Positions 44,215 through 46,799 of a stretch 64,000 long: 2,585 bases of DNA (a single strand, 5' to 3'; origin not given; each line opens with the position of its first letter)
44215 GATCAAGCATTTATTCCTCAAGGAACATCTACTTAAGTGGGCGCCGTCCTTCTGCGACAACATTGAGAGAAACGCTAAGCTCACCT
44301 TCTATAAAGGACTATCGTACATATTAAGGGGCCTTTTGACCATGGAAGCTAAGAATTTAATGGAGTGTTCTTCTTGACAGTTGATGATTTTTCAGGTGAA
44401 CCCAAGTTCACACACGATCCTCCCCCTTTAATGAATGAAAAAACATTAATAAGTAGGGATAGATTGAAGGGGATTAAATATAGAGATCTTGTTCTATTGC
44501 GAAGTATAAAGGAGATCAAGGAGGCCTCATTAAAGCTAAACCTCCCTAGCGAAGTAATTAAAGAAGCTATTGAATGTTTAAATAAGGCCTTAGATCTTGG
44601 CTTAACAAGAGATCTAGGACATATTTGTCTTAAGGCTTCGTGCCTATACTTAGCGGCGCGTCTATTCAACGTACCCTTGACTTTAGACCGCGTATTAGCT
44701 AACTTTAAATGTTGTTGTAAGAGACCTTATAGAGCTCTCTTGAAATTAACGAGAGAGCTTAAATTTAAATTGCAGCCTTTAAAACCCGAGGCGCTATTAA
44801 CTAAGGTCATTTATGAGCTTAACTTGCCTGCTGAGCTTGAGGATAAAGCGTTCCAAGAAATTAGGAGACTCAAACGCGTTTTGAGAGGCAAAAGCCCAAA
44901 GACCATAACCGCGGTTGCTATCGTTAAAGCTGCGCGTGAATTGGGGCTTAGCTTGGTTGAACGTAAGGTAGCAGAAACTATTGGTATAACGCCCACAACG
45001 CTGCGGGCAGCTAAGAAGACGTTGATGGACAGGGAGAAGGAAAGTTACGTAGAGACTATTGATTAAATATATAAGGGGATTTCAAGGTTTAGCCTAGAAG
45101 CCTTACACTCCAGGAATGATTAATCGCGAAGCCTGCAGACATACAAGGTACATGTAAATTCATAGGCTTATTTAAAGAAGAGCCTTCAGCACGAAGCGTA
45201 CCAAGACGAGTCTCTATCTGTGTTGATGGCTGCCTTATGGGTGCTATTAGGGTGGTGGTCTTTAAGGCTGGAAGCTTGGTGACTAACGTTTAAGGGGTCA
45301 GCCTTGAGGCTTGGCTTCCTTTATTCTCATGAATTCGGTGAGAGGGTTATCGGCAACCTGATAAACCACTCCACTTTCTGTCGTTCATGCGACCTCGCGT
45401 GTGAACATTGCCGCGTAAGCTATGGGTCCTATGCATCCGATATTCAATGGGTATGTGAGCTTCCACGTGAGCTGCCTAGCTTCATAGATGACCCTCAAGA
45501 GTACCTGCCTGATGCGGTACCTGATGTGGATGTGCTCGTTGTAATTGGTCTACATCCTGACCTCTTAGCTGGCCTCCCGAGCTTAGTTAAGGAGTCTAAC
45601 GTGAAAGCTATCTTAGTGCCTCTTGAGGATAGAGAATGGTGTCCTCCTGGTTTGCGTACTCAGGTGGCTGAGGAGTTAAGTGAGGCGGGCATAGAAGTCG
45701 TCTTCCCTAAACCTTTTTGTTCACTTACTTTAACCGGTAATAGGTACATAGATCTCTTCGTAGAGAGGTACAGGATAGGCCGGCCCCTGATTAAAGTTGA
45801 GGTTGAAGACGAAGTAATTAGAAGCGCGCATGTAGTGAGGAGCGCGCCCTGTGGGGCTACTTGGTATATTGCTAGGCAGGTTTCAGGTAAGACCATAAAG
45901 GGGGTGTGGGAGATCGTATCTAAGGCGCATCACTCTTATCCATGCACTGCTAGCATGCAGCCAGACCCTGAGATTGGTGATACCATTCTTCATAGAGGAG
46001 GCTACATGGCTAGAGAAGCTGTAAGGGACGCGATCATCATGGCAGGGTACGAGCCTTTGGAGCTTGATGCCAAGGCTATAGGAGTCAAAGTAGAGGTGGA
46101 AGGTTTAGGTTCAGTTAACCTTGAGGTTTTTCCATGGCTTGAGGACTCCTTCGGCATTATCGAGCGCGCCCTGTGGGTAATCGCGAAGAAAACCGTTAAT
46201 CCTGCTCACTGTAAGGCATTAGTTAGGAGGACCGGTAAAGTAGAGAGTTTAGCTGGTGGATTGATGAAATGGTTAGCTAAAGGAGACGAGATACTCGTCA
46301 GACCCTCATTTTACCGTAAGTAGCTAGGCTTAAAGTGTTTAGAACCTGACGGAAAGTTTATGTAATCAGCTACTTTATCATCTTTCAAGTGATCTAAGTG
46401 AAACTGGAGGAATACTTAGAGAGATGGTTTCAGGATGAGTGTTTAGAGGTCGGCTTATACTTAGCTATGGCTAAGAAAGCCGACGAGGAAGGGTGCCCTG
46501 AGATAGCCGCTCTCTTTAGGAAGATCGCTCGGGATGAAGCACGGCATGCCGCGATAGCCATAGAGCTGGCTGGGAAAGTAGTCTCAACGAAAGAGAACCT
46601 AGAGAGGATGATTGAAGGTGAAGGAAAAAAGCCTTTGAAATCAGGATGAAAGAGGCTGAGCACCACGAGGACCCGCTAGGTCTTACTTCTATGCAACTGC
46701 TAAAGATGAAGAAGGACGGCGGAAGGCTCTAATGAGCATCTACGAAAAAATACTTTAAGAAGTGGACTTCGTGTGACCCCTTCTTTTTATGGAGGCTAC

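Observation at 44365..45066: TFB-like protein made only of the two cyclin repeats, with no Zn-ribbon or B-reader, encoded at the end of a molybdoenzyme operon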

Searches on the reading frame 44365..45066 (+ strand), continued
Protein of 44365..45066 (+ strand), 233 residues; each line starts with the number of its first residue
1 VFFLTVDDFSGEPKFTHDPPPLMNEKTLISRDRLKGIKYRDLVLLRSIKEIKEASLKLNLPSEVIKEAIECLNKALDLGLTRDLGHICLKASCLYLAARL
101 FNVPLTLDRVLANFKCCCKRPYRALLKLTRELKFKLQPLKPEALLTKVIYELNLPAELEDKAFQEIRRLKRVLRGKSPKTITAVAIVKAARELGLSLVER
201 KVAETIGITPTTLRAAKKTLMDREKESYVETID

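Call 57: find_encoding_contigs(protein=P0009, flank=4000, max_places=2)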
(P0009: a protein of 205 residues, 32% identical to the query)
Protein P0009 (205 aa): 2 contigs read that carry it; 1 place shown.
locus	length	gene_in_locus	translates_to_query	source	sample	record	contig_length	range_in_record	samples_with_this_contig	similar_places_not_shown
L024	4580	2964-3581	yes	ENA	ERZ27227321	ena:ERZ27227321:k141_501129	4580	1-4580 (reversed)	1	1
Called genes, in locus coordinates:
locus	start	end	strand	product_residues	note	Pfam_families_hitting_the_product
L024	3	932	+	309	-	?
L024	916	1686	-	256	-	-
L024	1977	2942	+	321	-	PF08271:Zn_Ribbon_TF, PF00382:TFIIB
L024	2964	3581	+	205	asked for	PF00382:TFIIB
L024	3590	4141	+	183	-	PF01467:CTP_transf_like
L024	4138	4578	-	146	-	?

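Call 58: find_encoding_contigs(protein=P0048, flank=4000, max_places=2)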
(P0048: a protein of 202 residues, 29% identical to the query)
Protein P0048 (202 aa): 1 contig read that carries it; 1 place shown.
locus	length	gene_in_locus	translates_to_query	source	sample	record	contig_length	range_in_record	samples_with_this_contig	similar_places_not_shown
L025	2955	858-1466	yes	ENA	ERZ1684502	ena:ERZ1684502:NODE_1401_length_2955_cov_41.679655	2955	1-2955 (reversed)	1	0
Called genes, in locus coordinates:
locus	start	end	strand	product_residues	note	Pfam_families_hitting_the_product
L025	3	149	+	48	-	?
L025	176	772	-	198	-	-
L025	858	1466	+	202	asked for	PF00382:TFIIB, PF04545:Sigma70_r4 (faint), PF00382:TFIIB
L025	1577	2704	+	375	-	PF00149:Metallophos, PF12850:Metallophos_2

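Call 59: fold_search(model_id=the predicted structure, library=pdb)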
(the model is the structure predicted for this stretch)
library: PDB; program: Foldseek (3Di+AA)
matches with E <= 10: 316; with E <= 0.001: 59
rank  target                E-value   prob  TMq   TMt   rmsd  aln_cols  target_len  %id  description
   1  7egb_R                5.1e-09  1.00  0.75  0.69   6.8       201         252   18  TFIID-based holo PIC on SCP promoter (released 2021-05-05)
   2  8wak_R                2.4e-08  1.00  0.74  0.61   2.5       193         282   19  Structure of transcribing complex 2 (TC2), the initially transcribing complex with Pol II positioned 2nt downstream of (released 2023-12-06)
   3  1d3u_B                2.8e-08  1.00  0.72  0.82   2.0       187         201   29  TATA-BINDING PROTEIN/TRANSCRIPTION FACTOR (II)B/BRE+TATA-BOX COMPLEX FROM PYROCOCCUS WOESEI (released 1999-11-15)
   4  7nvu_M                2.9e-08  1.00  0.75  0.59   2.5       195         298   18  RNA polymerase II core pre-initiation complex with open promoter DNA (released 2021-05-05)
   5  5iy7_M                3.7e-08  1.00  0.74  0.56   2.5       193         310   19  Human holo-PIC in the open state (released 2016-05-18)
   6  8s52_M                4.5e-08  1.00  0.73  0.59   2.0       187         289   19  RNA polymerase II core initially transcribing complex with an ordered RNA of 10 nt (released 2024-04-17)
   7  8s5n_M                5.9e-08  1.00  0.75  0.67   2.2       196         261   19  RNA polymerase II core initially transcribing complex with an ordered RNA of 12 nt (released 2024-04-10)
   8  7zwd_M                6.8e-08  1.00  0.71  0.68   2.1       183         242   19  Structure of SNAPc containing Pol II pre-initiation complex bound to U5 snRNA promoter (CC) (released 2022-11-30)
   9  1vol_A                7.5e-08  1.00  0.71  0.80   2.5       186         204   19  TFIIB (HUMAN CORE DOMAIN)/TBP (A.THALIANA)/TATA ELEMENT TERNARY COMPLEX (released 1996-11-08)
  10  1ais_B                8.2e-08  1.00  0.68  0.79   2.7       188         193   28  TATA-BINDING PROTEIN/TRANSCRIPTION FACTOR (II)B/TATA-BOX COMPLEX FROM PYROCOCCUS WOESEI (released 1997-07-07)
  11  1c9b_A                1.2e-07  1.00  0.73  0.80   2.5       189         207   19  CRYSTAL STRUCTURE OF A HUMAN TBP CORE DOMAIN-HUMAN TFIIB CORE DOMAIN COMPLEX BOUND TO AN EXTENDED, MODIFIED ADENOVIRAL (released 2000-01-10)
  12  7zwc_M                1.3e-07  1.00  0.70  0.79   2.1       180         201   19  Structure of SNAPc:TBP-TFIIA-TFIIB sub-complex bound to U5 snRNA promoter (released 2022-11-30)
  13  7ena_BA               1.4e-07  1.00  0.73  0.66   6.2       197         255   19  TFIID-based PIC-Mediator holo-complex in pre-assembled state (pre-hPIC-MED) (released 2021-05-26)
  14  7egc_R                1.9e-07  1.00  0.74  0.68   3.6       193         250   19  p53-bound TFIID-based holo PIC on HDM2 promoter (released 2021-05-12)
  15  7eg8_R                2.7e-07  1.00  0.74  0.68   5.8       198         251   19  TFIID-based core PIC on PUMA promoter (released 2021-05-05)
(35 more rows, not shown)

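Call 78: find_encoding_contigs(protein=P0034, flank=5000, max_places=2)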
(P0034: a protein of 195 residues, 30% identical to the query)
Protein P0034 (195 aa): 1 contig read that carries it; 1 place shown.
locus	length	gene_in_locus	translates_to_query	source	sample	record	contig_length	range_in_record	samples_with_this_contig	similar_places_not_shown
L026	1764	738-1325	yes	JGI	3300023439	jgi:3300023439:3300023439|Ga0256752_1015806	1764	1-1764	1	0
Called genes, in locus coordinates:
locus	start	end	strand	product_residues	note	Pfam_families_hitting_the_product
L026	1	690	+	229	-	?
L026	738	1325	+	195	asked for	PF00382:TFIIB (weak), PF21913:ORC6_2nd (faint), PF00382:TFIIB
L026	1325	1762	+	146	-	?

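Call 79: find_encoding_contigs(protein=P0021, flank=5000, max_places=2)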
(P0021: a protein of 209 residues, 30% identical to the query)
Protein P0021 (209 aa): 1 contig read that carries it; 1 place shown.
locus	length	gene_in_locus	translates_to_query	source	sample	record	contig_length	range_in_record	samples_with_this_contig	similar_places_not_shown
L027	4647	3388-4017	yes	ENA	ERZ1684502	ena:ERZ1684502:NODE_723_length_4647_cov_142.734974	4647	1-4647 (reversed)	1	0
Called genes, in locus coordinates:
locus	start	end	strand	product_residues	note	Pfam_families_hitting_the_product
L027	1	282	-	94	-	?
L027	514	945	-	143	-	-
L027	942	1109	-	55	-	-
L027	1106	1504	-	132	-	PF27251:CedA1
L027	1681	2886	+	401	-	PF13191:AAA_16 (faint), PF13401:AAA_22, PF22703:Cdc6_lid, PF09079:WHD_Cdc6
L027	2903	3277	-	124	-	-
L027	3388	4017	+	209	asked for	PF00382:TFIIB, PF02984:Cyclin_C (faint), PF00382:TFIIB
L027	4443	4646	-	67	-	?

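Call 80: search_protein_families(library=pfam, proteins=[L026:1-690:+, L026:1325-1762:+, L024:1977-2942:+, L024:3590-4141:+], max_evalue=0.001)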
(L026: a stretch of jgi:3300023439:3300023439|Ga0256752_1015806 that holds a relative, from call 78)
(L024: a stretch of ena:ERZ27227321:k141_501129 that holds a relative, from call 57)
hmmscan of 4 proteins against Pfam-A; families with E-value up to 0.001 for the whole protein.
L026:1-690:+ (229 aa): 2 families
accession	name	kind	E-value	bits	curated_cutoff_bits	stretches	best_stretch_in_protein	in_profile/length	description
PF00382.24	TFIIB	-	2.8e-43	146.3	23.6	2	132-221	2-91/92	Transcription factor TFIIB repeat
PF21886.1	BRF2-like_C_cyclin_rpt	-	2e-05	25.1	27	0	155-220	33-103/138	BRF2-like, C-terminal cyclin repeat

L026:1325-1762:+ (146 aa): 1 family
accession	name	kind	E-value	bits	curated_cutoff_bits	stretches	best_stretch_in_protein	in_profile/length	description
PF01467.32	CTP_transf_like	-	8.5e-14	52.3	21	1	7-70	1-65/133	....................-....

L024:1977-2942:+ (321 aa): 3 families
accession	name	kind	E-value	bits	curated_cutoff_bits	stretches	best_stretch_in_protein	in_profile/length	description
PF00382.24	TFIIB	-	5.5e-45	151.8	23.6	2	224-313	2-91/92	Transcription factor TFIIB repeat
PF08271.17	Zn_Ribbon_TF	-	1.2e-15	57.2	29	1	21-62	2-43/43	TFIIB zinc-binding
PF14354.12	Lar_restr_allev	-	0.00023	21.8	28.6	1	18-50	2-34/58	Restriction alleviation protein Lar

L024:3590-4141:+ (183 aa): 1 family
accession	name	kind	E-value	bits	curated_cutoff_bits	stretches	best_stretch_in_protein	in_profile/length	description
PF01467.32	CTP_transf_like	-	2.4e-13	50.9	21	1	6-60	2-57/133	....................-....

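Call 84: search_solved_structures(query=A1, max_evalue=0.001, show_alignments=5)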
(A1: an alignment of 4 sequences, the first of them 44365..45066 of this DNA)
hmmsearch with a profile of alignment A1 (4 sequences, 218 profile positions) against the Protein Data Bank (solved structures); distinct sequences matched with E-value up to 0.001: 12.
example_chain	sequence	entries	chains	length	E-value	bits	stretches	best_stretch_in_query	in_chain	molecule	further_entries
1ais_B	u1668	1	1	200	5.1e-17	65.1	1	30-205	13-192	PROTEIN (TRANSCRIPTION INITIATION FACTOR IIB)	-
1d3u_B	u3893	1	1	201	5.9e-17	64.9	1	30-205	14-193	TRANSCRIPTION INITIATION FACTOR IIB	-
5wh1_A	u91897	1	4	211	6.7e-14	54.9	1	23-201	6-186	Transcription initiation factor IIB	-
1c9b_A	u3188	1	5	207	9.9e-14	54.4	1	25-201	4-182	GENERAL TRANSCRIPTION FACTOR IIB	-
29vf_M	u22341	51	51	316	1.3e-13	54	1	21-201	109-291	Transcription initiation factor IIB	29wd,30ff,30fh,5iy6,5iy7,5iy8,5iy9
1tfb_A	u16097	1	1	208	1.8e-13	53.5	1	26-201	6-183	TFIIB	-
2phg_A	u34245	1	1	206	1.9e-13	53.4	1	26-201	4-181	Transcription initiation factor IIB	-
1vol_A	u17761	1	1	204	2.6e-13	53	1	26-201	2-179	PROTEIN (TRANSCRIPTION FACTOR IIB (TFIIB))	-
3k7a_M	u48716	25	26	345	2.7e-06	30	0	126-206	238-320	Transcription initiation factor IIB | TRANSCRIPTION INITIATION FACTOR IIB, SUA7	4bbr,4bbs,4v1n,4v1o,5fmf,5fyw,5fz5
7o4i_M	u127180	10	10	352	2.9e-06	29.9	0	126-206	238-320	Transcription initiation factor IIB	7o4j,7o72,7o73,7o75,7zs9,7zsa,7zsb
6eu0_Z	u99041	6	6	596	0.00026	23.6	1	25-202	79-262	Transcription factor IIIB 70 kDa subunit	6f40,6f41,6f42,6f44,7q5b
6cnb_R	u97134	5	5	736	0.00057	22.5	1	26-202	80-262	Transcription factor IIIB 70 kDa subunit,TATA-box-binding protein,Transcription factor III | Transcription factor IIIB 70 kDa subunit,TATA-box-binding protein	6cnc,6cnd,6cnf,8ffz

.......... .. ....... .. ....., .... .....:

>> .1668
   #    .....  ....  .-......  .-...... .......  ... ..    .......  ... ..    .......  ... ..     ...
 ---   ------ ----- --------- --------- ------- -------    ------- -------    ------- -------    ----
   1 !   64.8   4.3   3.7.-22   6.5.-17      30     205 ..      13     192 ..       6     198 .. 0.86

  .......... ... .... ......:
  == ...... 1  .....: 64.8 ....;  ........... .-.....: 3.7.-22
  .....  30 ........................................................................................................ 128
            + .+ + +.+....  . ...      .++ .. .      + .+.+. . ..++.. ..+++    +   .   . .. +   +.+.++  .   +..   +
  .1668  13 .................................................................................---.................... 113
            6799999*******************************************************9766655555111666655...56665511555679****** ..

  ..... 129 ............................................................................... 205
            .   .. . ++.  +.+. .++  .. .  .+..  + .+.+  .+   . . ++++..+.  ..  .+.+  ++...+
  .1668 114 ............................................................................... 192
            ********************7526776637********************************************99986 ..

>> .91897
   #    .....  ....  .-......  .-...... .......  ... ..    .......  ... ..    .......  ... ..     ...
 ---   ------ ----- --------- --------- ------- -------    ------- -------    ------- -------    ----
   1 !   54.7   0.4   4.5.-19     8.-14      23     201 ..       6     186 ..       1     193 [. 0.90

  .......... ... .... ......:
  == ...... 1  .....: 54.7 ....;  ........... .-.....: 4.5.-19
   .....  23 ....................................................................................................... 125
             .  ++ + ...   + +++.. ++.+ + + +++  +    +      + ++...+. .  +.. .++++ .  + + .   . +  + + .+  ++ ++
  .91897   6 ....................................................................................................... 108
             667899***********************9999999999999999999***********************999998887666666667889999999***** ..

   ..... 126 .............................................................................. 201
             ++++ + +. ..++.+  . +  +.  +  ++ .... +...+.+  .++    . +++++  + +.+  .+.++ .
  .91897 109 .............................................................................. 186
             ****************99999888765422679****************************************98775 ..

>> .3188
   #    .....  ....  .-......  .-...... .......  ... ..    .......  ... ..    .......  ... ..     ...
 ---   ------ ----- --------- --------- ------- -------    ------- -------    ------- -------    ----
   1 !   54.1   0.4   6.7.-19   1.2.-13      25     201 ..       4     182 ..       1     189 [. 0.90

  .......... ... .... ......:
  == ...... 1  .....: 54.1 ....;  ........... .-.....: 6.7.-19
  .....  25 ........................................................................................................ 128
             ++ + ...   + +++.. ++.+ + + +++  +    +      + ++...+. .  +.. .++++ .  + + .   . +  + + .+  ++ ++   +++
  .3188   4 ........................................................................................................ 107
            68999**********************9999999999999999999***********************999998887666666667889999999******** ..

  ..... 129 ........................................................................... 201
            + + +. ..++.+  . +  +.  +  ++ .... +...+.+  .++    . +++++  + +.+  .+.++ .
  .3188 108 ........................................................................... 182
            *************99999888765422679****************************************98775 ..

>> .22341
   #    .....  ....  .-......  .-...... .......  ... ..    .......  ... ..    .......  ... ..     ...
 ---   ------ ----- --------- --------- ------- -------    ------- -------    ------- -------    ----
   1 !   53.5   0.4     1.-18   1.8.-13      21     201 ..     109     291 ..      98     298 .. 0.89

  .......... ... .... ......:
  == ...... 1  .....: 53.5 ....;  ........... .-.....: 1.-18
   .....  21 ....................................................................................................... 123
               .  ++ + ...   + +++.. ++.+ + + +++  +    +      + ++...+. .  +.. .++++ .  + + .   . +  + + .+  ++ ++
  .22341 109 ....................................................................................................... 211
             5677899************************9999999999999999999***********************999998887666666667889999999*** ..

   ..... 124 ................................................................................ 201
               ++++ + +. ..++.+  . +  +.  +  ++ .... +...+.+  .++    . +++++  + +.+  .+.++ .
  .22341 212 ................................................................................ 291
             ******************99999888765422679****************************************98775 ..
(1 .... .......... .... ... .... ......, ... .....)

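Call 86: find_related_loci(query=A1, collection=viral_contigs, flank=5000)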
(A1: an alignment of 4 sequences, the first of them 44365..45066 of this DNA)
Query A1 (233 aa) in viral_contigs; peptide patterns used: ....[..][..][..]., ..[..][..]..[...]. (x = any residue, [..] = any of these).
131 stretches matched a pattern, but none encodes a relative of the query by tblastn (E <= 1e-3).

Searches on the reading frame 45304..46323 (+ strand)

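Call 3: search_protein_families(library=pfam, proteins=[window:45304-46323:+], max_evalue=0.01)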
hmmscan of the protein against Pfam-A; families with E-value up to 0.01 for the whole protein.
window:45304-46323:+ (339 aa): 1 family
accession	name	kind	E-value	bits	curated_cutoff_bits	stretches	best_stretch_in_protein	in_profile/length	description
PF02593.20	DUF166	-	1.8e-67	227.6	24.4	1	5-245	2-220/221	Domain of unknown function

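Call 4: search_protein_families(library=ncbifam, proteins=[window:45304-46323:+], max_evalue=0.01)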
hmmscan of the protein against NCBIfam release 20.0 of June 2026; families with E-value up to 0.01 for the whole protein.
window:45304-46323:+ (339 aa): 1 family
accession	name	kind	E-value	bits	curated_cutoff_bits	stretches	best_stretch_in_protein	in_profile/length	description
NF041372.1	DUF166_seleno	equivalog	1.5e-18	67.2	200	2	132-244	94-202/203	DUF166 family (seleno)protein DfsP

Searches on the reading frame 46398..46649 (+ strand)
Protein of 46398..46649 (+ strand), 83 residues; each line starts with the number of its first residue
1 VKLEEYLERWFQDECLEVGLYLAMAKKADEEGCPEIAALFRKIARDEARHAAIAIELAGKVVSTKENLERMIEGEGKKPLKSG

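Call 53: search_protein_families(library=pfam, proteins=[window:46398-46649:+], max_evalue=0.01)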
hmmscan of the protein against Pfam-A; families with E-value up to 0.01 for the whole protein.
window:46398-46649:+ (83 aa): 2 families
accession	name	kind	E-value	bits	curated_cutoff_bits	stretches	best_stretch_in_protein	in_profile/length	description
PF02915.23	Rubrerythrin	-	5e-13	50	22.8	1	5-70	1-64/137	Rubrerythrin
PF03405.20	FA_desaturase_2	-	0.0071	15.7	22.7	1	23-63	171-211/325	Fatty acid desaturase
